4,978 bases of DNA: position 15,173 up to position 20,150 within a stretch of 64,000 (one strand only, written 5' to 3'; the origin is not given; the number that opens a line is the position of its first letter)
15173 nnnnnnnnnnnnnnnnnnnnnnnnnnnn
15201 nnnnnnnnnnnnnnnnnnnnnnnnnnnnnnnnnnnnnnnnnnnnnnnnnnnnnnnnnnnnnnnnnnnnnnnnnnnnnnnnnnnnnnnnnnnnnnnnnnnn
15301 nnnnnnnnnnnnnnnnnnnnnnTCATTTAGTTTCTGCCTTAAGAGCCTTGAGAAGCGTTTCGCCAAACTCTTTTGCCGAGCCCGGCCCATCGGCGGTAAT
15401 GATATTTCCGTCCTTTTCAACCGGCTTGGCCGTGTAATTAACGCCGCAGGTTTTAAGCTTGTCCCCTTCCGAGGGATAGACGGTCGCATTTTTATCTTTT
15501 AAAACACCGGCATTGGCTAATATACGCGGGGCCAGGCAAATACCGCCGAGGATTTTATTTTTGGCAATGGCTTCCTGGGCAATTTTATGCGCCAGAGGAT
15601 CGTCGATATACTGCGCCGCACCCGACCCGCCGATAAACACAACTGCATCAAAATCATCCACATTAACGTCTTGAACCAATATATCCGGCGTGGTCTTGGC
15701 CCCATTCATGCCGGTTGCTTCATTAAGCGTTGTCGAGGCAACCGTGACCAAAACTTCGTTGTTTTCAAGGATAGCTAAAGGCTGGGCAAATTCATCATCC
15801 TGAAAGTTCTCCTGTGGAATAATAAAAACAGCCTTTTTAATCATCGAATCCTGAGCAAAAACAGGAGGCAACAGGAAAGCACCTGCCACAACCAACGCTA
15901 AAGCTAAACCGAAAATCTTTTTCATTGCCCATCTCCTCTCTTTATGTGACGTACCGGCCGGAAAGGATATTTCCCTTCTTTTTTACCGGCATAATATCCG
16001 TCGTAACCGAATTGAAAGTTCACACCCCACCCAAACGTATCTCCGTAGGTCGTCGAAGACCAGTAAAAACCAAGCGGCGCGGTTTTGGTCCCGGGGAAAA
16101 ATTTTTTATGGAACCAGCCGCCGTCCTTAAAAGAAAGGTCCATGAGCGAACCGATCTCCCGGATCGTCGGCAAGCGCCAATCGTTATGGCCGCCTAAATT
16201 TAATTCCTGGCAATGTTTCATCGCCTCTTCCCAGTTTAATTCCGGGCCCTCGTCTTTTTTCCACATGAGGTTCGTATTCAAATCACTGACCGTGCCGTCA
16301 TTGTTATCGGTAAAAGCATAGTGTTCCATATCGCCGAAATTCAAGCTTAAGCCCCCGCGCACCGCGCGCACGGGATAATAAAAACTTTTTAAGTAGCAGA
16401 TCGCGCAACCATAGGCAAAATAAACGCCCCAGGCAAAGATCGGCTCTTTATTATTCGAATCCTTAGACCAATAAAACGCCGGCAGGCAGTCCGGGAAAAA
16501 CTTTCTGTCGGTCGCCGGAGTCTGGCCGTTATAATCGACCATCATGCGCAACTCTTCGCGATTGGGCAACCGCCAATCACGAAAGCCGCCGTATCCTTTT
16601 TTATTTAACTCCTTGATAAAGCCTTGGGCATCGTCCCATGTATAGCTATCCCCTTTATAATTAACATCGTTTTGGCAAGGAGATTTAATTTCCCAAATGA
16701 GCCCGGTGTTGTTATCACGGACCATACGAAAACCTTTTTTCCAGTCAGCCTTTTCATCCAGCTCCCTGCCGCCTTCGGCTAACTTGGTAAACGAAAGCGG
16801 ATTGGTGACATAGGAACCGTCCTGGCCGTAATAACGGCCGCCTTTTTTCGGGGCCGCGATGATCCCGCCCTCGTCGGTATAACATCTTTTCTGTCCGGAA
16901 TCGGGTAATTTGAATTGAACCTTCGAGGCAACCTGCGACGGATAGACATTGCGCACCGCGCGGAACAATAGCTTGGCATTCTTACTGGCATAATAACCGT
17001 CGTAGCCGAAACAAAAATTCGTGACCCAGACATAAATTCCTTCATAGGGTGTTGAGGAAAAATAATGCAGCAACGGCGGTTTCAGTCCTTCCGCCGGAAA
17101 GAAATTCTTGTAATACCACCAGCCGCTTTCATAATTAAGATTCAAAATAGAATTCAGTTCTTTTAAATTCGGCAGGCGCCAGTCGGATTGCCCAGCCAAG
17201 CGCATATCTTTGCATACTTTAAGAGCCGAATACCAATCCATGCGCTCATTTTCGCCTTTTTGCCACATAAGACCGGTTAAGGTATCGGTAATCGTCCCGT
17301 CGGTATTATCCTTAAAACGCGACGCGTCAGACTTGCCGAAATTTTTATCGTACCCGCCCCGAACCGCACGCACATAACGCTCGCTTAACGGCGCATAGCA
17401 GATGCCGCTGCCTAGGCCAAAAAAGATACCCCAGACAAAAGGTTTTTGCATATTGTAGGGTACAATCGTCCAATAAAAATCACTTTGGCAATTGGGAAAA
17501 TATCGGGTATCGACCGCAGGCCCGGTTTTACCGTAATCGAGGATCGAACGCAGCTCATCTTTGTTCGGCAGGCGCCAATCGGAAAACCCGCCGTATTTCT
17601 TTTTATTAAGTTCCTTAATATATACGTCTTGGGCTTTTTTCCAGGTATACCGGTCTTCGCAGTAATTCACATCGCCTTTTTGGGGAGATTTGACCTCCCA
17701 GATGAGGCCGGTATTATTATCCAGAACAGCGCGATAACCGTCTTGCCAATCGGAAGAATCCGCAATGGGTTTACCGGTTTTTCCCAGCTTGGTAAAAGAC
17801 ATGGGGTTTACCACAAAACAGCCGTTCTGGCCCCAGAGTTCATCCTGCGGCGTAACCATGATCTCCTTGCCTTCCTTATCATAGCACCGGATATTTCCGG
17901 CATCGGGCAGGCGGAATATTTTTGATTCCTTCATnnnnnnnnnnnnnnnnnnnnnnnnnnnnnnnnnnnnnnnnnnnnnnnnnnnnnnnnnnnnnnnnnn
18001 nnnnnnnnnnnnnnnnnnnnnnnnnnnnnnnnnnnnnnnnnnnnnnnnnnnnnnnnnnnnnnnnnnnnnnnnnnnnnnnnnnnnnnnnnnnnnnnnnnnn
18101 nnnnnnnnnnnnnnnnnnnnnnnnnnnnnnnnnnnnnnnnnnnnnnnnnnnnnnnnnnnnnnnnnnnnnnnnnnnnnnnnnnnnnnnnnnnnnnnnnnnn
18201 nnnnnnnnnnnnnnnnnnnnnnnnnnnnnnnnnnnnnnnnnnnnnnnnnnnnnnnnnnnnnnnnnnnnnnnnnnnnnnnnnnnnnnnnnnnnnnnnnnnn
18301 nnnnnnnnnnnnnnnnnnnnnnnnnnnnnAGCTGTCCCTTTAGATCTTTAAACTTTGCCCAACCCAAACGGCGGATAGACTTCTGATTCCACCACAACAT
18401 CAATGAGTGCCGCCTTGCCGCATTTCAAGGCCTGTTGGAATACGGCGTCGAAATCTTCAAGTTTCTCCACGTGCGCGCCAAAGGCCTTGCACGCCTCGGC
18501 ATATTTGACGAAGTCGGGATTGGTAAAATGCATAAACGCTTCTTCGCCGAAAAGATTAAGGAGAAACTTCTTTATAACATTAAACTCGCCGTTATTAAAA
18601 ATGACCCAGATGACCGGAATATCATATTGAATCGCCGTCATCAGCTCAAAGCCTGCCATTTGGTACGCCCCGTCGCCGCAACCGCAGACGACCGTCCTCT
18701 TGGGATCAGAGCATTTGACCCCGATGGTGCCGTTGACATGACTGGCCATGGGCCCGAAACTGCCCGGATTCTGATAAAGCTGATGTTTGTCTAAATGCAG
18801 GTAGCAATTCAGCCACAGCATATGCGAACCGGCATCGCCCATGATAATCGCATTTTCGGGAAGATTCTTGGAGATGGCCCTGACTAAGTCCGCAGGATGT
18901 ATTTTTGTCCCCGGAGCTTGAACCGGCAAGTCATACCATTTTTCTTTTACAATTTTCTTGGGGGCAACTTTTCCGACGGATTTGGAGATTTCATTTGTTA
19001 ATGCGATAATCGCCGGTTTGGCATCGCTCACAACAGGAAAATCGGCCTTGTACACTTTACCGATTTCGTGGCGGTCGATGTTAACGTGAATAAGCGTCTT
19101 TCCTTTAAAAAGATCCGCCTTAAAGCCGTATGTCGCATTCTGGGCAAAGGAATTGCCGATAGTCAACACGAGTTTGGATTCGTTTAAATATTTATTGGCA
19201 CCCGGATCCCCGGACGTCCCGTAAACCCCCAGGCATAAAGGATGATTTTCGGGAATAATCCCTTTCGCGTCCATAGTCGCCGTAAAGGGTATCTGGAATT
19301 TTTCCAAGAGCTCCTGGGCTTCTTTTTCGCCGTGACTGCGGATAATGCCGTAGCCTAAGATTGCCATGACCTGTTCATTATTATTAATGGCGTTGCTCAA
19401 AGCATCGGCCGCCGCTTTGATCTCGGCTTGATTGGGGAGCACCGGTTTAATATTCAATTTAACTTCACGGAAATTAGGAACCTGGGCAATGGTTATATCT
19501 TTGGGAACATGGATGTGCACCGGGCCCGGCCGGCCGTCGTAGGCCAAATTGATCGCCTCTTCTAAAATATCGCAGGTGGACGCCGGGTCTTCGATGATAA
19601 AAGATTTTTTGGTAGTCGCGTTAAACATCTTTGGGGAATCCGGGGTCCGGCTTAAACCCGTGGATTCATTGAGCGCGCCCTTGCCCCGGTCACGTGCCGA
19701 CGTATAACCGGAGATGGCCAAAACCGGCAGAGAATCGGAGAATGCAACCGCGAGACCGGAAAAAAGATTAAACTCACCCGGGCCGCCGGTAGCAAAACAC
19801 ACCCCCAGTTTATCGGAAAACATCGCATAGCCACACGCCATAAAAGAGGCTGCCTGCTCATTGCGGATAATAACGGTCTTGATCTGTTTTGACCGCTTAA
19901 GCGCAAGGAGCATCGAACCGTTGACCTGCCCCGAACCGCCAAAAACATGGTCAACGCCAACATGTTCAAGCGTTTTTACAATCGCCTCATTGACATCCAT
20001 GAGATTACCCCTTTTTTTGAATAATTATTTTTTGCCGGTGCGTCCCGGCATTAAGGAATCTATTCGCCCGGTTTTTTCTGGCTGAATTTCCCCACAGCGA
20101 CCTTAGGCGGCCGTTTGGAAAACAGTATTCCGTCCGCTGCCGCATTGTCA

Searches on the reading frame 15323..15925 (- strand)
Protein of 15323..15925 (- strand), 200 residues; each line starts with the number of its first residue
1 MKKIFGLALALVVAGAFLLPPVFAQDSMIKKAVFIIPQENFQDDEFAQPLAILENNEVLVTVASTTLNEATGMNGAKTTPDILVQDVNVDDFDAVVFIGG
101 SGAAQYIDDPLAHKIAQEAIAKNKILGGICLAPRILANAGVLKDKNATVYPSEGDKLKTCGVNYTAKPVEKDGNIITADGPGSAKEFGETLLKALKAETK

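Call 18: search_protein_families(library=pfam, proteins=[window:15323-15925:-], max_evalue=0.01)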
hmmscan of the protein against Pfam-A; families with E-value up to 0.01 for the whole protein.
window:15323-15925:- (200 aa): 1 family
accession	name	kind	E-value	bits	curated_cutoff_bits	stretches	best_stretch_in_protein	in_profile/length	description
PF01965.30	DJ-1_PfpI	-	7.9e-39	133.6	26.6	1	30-193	1-164/165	DJ-1/PfpI family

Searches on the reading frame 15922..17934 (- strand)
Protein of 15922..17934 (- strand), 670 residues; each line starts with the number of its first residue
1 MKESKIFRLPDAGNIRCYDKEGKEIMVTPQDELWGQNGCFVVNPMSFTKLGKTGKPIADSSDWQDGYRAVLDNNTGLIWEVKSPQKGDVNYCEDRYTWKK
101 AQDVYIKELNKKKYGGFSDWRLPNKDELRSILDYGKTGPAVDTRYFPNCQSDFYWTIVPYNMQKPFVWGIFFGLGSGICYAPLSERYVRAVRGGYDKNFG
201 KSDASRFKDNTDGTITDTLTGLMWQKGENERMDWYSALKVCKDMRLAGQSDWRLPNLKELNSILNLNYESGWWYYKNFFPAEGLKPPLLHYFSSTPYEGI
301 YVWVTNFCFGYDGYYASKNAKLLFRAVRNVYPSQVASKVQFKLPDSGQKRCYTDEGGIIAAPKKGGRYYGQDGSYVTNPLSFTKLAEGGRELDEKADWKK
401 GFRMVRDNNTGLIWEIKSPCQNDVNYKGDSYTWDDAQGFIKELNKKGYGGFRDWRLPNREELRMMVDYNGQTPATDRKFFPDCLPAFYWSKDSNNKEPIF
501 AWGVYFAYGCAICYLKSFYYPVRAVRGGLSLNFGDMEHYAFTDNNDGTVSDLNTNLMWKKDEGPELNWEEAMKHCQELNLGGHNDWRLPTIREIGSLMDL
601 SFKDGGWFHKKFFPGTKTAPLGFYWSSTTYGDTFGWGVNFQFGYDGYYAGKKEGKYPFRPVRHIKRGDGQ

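Call 18: search_protein_families(library=pfam, proteins=[window:15922-17934:-], max_evalue=0.01)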
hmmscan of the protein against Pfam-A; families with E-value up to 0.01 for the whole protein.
window:15922-17934:- (670 aa): 1 family
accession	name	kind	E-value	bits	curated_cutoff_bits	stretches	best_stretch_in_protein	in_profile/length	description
PF07603.17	Lcl_C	-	6.3e-113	372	34.9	4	404-526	2-117/117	Lcl C-terminal domain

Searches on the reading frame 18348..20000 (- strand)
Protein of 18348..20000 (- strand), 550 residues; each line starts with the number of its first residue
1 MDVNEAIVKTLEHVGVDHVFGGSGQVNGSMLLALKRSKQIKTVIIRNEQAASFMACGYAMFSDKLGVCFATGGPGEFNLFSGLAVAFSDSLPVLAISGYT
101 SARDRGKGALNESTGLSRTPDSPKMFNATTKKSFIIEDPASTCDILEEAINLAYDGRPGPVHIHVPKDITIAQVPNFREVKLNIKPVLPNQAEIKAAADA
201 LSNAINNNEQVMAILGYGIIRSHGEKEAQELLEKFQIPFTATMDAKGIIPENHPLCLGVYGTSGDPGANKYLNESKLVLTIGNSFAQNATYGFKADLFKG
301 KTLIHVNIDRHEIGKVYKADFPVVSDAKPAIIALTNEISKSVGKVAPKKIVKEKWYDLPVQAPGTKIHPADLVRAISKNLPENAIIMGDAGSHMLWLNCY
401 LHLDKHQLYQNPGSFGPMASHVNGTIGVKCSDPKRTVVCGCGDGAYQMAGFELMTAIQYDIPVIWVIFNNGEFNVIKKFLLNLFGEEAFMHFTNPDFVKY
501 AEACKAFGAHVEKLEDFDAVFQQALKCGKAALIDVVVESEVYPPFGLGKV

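Call 18: search_protein_families(library=pfam, proteins=[window:18348-20000:-], max_evalue=0.01)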
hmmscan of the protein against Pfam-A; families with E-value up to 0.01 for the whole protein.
window:18348-20000:- (550 aa): 3 families
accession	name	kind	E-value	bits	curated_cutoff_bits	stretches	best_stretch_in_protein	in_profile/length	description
PF00205.28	TPP_enzyme_M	-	1.5e-33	115.8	30.4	1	201-333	4-136/137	Thiamine pyrophosphate enzyme, central domain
PF02775.26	TPP_enzyme_C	-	1.5e-32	113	21.9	1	389-535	1-151/151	Thiamine pyrophosphate enzyme, C-terminal TPP binding domain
PF02776.23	TPP_enzyme_N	-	1.2e-30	106.1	26.8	1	1-111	1-111/119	Thiamine pyrophosphate enzyme, N-terminal TPP binding domain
